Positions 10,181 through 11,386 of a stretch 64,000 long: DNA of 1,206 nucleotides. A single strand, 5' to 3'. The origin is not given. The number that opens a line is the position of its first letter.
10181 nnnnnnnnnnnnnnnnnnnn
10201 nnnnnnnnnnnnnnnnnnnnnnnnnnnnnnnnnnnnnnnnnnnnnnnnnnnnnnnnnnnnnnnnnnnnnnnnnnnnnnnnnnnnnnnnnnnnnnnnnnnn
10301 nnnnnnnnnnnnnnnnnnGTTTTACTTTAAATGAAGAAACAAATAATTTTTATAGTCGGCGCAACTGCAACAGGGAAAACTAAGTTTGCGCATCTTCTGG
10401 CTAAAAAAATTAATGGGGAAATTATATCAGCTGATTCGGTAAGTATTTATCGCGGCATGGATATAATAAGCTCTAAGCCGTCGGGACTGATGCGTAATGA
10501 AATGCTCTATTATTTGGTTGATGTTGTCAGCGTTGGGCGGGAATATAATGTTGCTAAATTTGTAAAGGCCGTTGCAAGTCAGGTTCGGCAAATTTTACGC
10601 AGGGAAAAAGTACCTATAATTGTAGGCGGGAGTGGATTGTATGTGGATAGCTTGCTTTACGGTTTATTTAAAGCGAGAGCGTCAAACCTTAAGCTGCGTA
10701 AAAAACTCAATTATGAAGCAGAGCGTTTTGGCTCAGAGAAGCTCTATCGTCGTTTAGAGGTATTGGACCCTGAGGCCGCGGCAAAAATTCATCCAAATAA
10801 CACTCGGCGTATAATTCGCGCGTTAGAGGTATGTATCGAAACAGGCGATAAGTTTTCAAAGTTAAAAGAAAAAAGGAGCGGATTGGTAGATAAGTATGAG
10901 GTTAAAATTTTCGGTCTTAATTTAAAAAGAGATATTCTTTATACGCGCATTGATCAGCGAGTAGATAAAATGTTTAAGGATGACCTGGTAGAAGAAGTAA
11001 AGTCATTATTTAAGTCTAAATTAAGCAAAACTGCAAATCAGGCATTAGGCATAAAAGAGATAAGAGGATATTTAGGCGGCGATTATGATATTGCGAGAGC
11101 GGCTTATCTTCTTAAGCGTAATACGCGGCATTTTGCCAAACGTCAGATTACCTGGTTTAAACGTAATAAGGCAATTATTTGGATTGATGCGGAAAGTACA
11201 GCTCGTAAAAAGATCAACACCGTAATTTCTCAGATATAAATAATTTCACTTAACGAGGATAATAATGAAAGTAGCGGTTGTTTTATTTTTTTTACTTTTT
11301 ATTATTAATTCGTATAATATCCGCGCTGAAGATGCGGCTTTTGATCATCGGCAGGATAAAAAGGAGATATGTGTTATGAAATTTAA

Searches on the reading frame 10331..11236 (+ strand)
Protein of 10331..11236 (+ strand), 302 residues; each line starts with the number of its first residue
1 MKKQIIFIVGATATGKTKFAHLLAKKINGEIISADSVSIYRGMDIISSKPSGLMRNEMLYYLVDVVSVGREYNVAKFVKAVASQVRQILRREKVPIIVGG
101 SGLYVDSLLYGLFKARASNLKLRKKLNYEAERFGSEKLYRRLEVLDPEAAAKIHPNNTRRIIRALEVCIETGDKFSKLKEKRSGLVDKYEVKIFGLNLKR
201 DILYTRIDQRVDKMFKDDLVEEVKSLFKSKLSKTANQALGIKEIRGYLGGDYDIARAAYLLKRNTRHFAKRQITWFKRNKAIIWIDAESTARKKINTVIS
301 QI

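Call 59: list_cluster_members(proteins=[P0001, window:10331-11236:+])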
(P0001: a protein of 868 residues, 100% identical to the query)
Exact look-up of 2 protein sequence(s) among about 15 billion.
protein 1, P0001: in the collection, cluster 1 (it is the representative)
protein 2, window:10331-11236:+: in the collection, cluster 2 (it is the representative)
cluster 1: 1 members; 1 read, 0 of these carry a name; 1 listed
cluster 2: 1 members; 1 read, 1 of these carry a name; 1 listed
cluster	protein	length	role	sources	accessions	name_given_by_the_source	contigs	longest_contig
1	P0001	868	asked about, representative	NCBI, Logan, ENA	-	-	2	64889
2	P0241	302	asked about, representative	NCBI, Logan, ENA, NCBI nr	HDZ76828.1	MAG TPA: tRNA (adenosine(37)-N6)-dimethylallyltransferase MiaA [Candidatus Omnitrophica ... | tRNA (adenosine(37)-N6)-dimethylallyltransferase MiaA [Candidatus Omnitrophota bacterium]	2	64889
